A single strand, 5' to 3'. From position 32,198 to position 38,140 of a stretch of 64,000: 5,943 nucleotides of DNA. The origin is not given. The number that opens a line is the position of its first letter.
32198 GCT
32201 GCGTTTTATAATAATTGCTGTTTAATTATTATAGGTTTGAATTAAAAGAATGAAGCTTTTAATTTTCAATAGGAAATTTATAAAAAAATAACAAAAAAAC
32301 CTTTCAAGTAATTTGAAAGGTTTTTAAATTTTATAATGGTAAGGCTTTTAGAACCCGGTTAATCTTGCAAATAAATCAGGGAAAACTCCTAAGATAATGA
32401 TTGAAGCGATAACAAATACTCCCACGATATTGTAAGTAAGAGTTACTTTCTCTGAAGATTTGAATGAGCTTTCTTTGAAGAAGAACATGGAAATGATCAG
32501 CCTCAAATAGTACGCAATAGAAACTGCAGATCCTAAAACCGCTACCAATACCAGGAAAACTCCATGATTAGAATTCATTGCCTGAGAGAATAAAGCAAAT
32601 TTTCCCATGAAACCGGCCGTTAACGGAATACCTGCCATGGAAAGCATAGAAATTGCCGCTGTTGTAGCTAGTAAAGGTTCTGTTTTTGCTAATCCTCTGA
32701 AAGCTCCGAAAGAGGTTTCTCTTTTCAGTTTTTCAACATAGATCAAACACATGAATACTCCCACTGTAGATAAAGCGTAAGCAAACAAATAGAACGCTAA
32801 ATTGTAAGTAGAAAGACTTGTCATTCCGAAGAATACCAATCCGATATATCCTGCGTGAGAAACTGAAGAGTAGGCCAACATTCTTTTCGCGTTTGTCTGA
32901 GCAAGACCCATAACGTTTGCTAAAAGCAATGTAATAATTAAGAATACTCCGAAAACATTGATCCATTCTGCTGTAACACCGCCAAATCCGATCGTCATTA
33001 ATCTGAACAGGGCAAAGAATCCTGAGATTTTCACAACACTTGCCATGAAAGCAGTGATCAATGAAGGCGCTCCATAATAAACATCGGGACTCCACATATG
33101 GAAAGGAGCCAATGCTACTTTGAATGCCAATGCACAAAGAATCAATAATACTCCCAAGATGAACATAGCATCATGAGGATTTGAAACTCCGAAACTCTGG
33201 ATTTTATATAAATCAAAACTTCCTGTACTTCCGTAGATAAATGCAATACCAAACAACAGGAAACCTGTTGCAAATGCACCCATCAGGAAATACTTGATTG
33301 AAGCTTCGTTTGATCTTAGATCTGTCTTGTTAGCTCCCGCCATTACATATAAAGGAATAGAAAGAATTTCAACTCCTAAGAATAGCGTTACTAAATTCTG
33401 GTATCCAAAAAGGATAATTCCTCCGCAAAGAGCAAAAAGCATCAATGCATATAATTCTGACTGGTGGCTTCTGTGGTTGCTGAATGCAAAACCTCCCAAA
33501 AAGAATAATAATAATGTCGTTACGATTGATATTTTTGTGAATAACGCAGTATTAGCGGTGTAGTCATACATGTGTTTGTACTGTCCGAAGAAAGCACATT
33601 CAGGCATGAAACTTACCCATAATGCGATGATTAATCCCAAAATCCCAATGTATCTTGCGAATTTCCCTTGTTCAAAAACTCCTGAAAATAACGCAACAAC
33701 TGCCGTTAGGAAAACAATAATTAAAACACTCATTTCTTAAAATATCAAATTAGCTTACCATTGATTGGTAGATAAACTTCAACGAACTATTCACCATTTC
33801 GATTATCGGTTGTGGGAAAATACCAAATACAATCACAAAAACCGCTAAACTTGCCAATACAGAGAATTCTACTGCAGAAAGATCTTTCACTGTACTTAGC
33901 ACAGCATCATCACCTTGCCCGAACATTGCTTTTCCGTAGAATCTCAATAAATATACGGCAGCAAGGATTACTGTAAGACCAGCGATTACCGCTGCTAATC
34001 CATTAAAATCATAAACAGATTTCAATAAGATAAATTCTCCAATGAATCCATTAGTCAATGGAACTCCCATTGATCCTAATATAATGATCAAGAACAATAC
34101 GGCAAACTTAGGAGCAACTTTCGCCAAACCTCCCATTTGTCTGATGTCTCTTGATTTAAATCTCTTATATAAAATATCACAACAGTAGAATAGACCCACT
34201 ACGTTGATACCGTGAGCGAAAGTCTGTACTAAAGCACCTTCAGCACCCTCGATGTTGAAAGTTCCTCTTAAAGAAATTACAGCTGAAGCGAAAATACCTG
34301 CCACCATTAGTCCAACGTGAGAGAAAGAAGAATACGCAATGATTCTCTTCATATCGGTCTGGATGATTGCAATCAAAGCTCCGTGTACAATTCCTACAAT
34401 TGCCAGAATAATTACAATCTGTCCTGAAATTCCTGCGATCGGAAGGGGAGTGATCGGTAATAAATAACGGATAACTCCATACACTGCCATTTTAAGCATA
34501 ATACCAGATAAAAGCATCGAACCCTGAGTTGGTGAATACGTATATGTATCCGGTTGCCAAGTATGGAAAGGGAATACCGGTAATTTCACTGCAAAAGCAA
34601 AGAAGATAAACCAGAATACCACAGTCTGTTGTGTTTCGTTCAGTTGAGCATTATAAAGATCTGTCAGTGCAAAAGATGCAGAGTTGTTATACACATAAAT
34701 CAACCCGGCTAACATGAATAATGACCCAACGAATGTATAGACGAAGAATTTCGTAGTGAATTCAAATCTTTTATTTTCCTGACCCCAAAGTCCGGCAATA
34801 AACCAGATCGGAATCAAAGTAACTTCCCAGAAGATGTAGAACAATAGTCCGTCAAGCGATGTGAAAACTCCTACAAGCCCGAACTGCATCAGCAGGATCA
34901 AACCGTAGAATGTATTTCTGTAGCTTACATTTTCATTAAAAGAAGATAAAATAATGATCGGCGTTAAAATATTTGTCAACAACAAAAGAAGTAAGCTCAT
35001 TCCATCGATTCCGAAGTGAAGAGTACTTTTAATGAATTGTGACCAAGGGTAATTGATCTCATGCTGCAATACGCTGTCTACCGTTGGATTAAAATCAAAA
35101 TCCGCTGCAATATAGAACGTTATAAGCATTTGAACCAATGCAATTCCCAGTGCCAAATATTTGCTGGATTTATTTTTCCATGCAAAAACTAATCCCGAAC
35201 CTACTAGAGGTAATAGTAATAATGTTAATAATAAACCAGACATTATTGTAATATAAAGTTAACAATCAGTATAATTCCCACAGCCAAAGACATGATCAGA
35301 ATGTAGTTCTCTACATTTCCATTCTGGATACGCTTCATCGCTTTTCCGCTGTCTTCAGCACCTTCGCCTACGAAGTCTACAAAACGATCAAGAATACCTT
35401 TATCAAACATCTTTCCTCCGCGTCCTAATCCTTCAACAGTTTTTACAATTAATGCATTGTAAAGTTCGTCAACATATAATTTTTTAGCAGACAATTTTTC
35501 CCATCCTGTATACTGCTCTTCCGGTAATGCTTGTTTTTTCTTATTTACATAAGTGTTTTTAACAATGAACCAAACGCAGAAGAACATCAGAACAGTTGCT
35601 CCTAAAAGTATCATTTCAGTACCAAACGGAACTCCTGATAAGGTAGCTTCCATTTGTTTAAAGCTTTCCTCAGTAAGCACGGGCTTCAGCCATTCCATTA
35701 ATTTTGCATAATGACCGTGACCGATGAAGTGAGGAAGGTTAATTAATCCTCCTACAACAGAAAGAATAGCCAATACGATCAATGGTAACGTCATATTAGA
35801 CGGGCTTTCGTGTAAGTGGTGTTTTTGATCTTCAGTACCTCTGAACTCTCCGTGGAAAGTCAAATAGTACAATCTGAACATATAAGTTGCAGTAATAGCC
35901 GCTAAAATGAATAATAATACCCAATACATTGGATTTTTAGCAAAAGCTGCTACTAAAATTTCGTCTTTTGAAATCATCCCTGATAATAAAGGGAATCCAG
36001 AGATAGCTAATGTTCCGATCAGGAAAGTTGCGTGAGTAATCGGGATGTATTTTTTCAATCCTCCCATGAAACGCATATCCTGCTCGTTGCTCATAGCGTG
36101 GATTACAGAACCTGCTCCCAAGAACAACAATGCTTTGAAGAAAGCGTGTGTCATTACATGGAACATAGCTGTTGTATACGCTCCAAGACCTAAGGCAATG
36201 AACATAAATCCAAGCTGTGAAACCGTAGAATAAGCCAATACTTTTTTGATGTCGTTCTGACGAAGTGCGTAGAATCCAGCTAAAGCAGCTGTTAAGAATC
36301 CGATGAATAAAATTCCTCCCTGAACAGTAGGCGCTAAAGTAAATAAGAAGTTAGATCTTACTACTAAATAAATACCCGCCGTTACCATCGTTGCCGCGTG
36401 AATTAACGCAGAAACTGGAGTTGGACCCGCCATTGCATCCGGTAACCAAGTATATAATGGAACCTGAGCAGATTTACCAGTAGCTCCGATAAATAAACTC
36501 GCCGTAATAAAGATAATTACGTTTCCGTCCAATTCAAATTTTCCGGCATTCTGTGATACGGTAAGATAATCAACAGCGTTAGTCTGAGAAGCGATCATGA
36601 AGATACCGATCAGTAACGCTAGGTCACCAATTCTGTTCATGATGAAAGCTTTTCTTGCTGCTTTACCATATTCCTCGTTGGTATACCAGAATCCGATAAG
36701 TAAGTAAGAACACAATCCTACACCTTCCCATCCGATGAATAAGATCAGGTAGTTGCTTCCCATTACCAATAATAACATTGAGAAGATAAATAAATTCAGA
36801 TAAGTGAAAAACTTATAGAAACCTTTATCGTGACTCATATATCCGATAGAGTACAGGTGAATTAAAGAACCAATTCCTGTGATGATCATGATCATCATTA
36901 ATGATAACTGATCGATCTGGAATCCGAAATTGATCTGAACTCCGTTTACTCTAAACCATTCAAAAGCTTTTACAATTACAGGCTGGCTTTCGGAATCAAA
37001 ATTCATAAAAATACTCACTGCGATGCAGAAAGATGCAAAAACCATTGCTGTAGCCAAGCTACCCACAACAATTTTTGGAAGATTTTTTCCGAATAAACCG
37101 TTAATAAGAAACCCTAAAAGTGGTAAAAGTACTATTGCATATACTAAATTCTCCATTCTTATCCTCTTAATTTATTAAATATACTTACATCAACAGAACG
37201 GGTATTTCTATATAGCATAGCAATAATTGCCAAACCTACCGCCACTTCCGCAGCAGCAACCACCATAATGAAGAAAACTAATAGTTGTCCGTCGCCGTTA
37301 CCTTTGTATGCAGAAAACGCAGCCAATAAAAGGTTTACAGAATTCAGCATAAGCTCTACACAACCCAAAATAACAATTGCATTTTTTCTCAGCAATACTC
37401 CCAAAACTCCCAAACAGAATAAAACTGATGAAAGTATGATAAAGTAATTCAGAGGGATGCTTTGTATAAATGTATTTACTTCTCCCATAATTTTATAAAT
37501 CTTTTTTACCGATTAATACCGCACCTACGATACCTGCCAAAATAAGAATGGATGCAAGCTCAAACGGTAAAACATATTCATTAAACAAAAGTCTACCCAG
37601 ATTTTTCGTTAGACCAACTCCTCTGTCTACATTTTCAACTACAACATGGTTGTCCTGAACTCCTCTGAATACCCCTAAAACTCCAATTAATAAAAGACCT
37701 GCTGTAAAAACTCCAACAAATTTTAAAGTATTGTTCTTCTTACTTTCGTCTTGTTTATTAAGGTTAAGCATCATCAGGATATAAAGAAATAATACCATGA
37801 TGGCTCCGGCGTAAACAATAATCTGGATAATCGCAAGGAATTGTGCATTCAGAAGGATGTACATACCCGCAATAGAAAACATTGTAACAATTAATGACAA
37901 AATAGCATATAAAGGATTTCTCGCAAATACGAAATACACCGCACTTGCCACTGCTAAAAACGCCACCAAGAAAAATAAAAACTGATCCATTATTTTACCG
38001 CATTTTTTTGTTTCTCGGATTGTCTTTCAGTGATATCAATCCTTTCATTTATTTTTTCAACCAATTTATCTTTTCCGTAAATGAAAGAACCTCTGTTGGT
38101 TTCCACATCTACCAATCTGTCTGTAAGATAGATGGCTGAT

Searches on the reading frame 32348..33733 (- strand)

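Call 5: search_protein_families(library=pfam, proteins=[window:32348-33733:-], max_evalue=0.01)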
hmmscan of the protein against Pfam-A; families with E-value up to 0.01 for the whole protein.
window:32348-33733:- (461 aa): 1 family
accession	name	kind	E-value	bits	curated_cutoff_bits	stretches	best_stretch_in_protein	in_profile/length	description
PF00361.26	Proton_antipo_M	-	4.1e-68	230.2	21.5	1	112-398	2-288/294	NADH:quinone oxidoreductase/Mrp antiporter, TM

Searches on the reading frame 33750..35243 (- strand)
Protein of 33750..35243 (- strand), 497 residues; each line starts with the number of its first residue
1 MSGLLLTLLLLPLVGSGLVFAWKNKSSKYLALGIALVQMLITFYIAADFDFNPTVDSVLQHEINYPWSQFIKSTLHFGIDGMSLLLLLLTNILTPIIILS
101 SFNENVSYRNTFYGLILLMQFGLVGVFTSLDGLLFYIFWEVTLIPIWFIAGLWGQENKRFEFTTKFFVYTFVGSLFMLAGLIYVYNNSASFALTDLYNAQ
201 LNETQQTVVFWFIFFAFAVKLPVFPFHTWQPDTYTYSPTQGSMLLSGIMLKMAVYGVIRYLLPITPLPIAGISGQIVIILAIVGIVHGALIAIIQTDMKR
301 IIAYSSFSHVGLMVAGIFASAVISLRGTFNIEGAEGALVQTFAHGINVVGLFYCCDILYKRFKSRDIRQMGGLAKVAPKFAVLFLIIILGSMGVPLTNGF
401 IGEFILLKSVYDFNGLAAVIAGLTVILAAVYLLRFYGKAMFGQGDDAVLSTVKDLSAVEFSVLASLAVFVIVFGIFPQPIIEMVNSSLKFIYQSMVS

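Call 5: search_protein_families(library=pfam, proteins=[window:33750-35243:-], max_evalue=0.01)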
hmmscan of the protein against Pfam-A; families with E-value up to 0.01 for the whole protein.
window:33750-35243:- (497 aa): 1 family
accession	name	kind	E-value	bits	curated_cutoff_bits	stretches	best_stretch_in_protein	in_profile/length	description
PF00361.26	Proton_antipo_M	-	9.8e-72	242.1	21.5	1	131-424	3-289/294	NADH:quinone oxidoreductase/Mrp antiporter, TM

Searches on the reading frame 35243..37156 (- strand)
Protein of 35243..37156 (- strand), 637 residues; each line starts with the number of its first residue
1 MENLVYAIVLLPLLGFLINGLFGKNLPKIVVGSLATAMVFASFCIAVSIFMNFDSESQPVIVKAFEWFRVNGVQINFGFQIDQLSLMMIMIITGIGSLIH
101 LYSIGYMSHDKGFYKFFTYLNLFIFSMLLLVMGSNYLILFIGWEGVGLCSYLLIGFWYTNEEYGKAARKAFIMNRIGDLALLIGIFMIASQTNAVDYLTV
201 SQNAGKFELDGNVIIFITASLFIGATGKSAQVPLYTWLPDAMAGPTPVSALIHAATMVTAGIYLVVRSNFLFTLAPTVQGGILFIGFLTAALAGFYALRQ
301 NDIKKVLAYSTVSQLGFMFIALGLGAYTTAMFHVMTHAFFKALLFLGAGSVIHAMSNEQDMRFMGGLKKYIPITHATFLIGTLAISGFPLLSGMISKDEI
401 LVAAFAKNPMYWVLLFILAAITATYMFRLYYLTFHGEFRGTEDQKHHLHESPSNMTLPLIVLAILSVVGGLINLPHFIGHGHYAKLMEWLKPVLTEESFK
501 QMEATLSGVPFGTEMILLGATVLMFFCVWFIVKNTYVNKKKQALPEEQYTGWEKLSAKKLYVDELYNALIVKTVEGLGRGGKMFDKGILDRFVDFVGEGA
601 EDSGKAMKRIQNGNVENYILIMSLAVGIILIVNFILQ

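Call 5: search_protein_families(library=pfam, proteins=[window:35243-37156:-], max_evalue=0.01)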
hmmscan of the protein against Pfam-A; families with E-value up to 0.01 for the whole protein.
window:35243-37156:- (637 aa): 3 families
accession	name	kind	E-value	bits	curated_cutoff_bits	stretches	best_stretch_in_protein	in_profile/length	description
PF00361.26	Proton_antipo_M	-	7.4e-82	275.3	21.5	1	135-422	3-294/294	NADH:quinone oxidoreductase/Mrp antiporter, TM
PF00662.26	Proton_antipo_N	-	1.4e-22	79.8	24.5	1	67-117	1-51/51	NADH-Ubiquinone oxidoreductase (complex I), chain 5 N-terminus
PF01010.25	Proton_antipo_C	-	2.2e-06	27.9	26.8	1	449-585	94-243/243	NADH-dehyrogenase subunit F, TMs, (complex I) C-terminus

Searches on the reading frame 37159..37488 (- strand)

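Call 5: search_protein_families(library=pfam, proteins=[window:37159-37488:-], max_evalue=0.01)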
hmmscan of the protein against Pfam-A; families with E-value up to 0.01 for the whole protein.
window:37159-37488:- (109 aa): 1 family
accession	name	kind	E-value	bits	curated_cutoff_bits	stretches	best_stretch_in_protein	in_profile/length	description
PF00420.29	Oxidored_q2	-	3.7e-27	94.3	26.1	1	16-109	2-95/95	NADH-ubiquinone/plastoquinone oxidoreductase chain 4L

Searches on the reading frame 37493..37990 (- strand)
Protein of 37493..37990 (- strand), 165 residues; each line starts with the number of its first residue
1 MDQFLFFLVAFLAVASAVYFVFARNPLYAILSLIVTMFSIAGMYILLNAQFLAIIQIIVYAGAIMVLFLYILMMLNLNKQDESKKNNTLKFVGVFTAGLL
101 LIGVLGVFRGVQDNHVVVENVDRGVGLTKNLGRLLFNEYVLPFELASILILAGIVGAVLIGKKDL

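Call 5: search_protein_families(library=pfam, proteins=[window:37493-37990:-], max_evalue=0.01)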
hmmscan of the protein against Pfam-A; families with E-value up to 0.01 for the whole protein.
window:37493-37990:- (165 aa): 2 families
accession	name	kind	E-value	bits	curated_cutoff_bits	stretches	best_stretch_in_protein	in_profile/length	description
PF00499.25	Oxidored_q3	-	2.1e-42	144.8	33.2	1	16-160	1-146/146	NADH-ubiquinone/plastoquinone oxidoreductase chain 6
PF13244.11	MbhD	-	0.00024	21.6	27.2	1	12-73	2-63/67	MBH, subunit D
